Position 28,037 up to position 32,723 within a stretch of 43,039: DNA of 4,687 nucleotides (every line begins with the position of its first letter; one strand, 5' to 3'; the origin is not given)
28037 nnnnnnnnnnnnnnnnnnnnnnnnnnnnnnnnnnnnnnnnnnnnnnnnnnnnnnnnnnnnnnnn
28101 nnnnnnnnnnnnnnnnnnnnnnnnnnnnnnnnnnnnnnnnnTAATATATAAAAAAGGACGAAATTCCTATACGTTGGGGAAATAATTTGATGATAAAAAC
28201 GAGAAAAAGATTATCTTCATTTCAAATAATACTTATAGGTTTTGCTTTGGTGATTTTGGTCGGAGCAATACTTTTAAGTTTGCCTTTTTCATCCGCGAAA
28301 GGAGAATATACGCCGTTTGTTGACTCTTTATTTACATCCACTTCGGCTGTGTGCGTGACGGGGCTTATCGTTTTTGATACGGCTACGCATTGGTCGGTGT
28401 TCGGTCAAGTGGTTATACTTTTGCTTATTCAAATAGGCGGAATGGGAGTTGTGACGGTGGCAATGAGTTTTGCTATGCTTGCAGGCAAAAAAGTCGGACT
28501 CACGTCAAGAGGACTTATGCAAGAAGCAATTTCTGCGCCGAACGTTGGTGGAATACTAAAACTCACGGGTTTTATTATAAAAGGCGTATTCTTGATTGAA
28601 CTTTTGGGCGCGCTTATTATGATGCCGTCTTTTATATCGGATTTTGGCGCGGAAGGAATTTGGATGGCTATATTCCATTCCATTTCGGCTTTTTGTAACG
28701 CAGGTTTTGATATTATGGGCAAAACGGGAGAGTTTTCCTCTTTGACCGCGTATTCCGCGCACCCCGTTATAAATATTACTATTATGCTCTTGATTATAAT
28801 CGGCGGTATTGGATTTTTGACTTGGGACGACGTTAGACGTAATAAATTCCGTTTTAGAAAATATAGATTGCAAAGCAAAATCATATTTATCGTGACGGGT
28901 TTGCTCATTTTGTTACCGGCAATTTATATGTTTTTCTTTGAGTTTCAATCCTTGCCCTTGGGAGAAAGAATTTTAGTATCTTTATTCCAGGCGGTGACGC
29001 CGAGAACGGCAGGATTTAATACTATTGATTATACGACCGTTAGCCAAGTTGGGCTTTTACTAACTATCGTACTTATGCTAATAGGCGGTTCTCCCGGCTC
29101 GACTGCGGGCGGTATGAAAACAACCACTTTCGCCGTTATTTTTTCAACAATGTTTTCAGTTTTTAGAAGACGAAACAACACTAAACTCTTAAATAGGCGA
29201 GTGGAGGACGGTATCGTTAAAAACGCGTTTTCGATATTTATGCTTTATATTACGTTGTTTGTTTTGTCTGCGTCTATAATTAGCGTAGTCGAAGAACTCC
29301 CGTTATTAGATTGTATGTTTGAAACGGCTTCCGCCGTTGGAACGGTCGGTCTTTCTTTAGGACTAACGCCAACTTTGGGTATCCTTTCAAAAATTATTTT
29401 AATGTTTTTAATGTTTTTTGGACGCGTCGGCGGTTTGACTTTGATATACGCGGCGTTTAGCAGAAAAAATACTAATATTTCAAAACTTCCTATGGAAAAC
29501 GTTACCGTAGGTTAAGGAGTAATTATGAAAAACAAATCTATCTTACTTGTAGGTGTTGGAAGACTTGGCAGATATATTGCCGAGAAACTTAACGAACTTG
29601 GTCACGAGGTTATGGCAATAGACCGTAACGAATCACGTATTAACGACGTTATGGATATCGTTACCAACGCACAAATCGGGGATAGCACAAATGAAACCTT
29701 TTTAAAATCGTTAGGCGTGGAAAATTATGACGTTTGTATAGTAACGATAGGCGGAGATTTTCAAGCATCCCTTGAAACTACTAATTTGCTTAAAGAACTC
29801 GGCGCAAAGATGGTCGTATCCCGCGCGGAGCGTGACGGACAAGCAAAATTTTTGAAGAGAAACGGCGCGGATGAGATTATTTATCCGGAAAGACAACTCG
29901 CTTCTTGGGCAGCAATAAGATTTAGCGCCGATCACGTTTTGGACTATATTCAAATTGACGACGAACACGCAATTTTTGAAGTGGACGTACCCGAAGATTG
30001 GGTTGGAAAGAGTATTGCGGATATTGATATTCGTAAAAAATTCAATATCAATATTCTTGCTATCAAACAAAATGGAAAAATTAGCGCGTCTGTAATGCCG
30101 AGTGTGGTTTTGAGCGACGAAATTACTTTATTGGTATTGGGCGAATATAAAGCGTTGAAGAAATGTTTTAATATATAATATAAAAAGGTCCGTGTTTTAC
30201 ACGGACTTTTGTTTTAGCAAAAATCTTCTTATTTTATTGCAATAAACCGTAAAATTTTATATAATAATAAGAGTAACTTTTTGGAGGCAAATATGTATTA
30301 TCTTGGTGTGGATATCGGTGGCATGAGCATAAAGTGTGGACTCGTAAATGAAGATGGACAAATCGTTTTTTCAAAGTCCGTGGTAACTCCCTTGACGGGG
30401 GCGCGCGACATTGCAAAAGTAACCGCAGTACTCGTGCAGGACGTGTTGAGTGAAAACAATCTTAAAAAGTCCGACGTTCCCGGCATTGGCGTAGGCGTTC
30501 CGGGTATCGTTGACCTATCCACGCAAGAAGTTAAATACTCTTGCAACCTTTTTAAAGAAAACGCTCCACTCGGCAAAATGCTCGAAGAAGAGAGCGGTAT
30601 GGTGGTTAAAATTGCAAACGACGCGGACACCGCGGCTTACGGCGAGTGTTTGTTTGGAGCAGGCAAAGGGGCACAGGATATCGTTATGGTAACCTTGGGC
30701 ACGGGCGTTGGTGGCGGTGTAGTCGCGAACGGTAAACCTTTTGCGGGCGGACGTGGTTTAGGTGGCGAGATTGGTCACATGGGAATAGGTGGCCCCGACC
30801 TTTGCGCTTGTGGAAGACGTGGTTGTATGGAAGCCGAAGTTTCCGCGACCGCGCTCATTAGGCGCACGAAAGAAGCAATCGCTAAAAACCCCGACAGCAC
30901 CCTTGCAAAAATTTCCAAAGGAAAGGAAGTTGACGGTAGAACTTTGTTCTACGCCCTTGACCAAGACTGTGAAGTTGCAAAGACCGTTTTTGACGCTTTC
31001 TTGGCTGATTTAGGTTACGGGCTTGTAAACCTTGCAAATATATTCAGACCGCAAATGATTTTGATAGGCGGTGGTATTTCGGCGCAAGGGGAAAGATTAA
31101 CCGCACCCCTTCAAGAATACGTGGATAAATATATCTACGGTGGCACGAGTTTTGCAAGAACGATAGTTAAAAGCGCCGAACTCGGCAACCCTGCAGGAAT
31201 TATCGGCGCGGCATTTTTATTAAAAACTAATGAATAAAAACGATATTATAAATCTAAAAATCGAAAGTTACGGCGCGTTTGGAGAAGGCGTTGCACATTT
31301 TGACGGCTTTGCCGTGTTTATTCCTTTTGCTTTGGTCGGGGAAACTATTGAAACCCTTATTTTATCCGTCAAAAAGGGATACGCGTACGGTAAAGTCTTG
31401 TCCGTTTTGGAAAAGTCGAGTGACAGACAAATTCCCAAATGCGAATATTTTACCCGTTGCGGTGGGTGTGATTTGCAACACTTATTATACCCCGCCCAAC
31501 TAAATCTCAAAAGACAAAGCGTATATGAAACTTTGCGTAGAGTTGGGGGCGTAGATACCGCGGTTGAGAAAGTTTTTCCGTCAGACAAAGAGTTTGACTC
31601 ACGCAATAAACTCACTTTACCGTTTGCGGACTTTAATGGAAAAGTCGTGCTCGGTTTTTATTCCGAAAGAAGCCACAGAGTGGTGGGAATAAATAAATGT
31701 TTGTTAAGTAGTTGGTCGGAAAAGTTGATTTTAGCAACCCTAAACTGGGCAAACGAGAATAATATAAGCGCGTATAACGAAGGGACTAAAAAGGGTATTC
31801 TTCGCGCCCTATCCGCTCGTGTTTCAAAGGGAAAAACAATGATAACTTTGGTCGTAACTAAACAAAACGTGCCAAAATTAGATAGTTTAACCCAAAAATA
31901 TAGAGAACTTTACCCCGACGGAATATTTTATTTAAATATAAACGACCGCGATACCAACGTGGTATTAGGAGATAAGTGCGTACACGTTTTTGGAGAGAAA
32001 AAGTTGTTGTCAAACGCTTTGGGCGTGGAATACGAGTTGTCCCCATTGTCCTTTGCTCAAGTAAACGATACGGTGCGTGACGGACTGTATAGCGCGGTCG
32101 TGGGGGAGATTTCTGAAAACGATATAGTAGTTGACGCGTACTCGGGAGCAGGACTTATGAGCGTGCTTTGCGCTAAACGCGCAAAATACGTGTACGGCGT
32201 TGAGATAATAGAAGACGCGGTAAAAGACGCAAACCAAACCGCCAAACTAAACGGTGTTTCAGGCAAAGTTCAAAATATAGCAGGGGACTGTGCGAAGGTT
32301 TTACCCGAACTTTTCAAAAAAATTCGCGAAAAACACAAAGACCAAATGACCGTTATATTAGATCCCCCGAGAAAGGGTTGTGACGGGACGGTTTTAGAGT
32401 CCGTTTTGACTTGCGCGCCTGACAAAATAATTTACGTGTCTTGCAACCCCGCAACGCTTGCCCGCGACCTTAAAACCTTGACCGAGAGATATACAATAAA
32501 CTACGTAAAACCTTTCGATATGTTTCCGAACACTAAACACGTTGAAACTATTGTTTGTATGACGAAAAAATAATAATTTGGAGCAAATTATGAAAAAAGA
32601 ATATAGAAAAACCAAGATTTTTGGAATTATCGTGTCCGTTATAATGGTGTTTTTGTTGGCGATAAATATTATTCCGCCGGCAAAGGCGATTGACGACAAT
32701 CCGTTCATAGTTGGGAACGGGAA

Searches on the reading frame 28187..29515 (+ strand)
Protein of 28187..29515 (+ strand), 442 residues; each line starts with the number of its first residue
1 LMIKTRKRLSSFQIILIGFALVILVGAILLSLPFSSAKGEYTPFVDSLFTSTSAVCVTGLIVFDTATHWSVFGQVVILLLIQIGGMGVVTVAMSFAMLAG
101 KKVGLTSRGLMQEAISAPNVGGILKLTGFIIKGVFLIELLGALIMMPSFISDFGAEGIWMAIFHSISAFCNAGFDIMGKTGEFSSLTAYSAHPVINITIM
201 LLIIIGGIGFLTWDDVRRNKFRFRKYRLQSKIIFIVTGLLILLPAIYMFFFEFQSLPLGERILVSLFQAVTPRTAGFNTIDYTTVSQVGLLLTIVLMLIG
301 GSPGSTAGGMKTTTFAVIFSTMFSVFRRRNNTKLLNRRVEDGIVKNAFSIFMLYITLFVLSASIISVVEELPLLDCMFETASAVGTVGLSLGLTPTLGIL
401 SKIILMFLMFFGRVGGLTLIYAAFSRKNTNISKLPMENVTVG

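Call 3: search_protein_families(library=pfam, proteins=[window:28187-29515:+], max_evalue=0.01)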
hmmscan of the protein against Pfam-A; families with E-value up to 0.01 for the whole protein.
window:28187-29515:+ (442 aa): 1 family
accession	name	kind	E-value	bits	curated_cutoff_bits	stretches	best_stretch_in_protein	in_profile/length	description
PF02386.22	TrkH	-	3.8e-61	207.5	27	1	38-423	57-490/502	Cation transport protein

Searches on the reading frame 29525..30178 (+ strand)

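Call 3: search_protein_families(library=pfam, proteins=[window:29525-30178:+], max_evalue=0.01)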
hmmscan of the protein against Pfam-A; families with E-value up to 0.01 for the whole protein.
window:29525-30178:+ (217 aa): 14 families
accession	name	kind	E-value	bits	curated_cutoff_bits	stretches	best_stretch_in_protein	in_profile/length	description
PF02254.24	TrkA_N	-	1.1e-27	97.1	23.8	1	6-121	1-116/116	TrkA-N domain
PF02080.26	TrkA_C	-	2.4e-09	37.4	27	1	150-212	3-64/71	TrkA-C domain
PF00107.32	ADH_zinc_N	-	1.5e-05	25.4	31.8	0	87-142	8-66/129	Zinc-binding dehydrogenase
PF13460.12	NAD_binding_10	-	2.7e-05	24.5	27.2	1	12-109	4-93/184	NAD(P)H-binding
PF02826.25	2-Hacid_dh_C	-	7.8e-05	22.6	25.1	1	2-40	35-73/178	D-isomer specific 2-hydroxyacid dehydrogenase, NAD binding domain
PF03446.21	NAD_binding_2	-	0.00012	22.6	21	1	6-75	2-63/161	NAD binding domain of 6-phosphogluconate dehydrogenase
PF02558.23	ApbA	-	0.00012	22.2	22.2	1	6-73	1-72/150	Ketopantoate reductase PanE/ApbA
PF03807.23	F420_oxidored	-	0.00047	21.1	21.6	1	6-60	2-57/94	NADP oxidoreductase coenzyme F420-dependent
PF01370.27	Epimerase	-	0.00063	19.7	20.9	1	6-74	1-71/240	NAD dependent epimerase/dehydratase family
PF01488.26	Shikimate_DH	-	0.0012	19.3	24.3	1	2-75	11-83/138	Shikimate / quinate 5-dehydrogenase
PF01262.27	AlaDh_PNT_C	-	0.0017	18.2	23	1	5-94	30-121/214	Alanine dehydrogenase/PNT, C-terminal domain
PF03721.20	UDPG_MGDP_dh_N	-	0.0033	17.5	27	1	5-42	2-39/187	UDP-glucose/GDP-mannose dehydrogenase family, NAD binding domain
PF02737.24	3HCDH_N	-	0.0036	17.7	22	0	7-48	3-44/180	3-hydroxyacyl-CoA dehydrogenase, NAD binding domain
PF03435.24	Sacchrp_dh_NADP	-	0.008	17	25.1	0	6-73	1-74/129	Saccharopine dehydrogenase NADP binding domain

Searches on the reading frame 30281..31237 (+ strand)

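Call 75: search_protein_families(library=pfam, proteins=[window:30281-31237:+], max_evalue=0.001)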
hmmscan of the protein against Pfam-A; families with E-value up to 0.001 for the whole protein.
window:30281-31237:+ (318 aa): 2 families
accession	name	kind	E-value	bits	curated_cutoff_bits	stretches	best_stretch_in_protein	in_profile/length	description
PF00480.26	ROK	-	1.9e-66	225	22.9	1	7-316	1-293/294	ROK family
PF01869.26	BcrAD_BadFG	-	5e-07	30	31.5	1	8-114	1-104/271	BadF/BadG/BcrA/BcrD ATPase family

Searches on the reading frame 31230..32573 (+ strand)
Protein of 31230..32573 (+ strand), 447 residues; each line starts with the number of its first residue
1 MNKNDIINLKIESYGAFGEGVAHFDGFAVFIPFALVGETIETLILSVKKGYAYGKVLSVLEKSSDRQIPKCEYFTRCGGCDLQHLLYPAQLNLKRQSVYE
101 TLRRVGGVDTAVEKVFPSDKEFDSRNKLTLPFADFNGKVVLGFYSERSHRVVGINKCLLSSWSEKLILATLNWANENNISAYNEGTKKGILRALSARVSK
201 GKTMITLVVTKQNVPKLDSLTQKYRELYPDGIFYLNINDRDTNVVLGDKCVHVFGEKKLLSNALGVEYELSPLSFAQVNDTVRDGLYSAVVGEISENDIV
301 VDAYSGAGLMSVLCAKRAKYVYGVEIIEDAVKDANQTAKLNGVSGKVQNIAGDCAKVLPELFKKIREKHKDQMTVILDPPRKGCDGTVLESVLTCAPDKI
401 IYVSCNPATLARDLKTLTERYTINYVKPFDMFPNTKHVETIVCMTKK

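Call 75: search_protein_families(library=pfam, proteins=[window:31230-32573:+], max_evalue=0.001)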
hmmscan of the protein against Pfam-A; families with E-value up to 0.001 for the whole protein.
window:31230-32573:+ (447 aa): 5 families
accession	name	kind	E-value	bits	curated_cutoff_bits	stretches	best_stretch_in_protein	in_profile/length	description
PF05958.17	tRNA_U5-meth_tr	-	7.5e-20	71.7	23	1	203-446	109-356/357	tRNA (Uracil-5-)-methyltransferase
PF02475.24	TRM5-TYW2_MTfase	-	2.1e-09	38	28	1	292-360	32-102/164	TRM5/TYW2 methyltransferase domain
PF01938.26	TRAM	-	9.7e-08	32.2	21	1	6-57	7-61/61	TRAM domain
PF09445.16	Methyltransf_15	-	1.5e-07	31.6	22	1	299-384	3-84/165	RNA cap guanine-N2 methyltransferase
PF13847.12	Methyltransf_31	-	0.00019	21.6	27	1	295-364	2-72/145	Methyltransferase domain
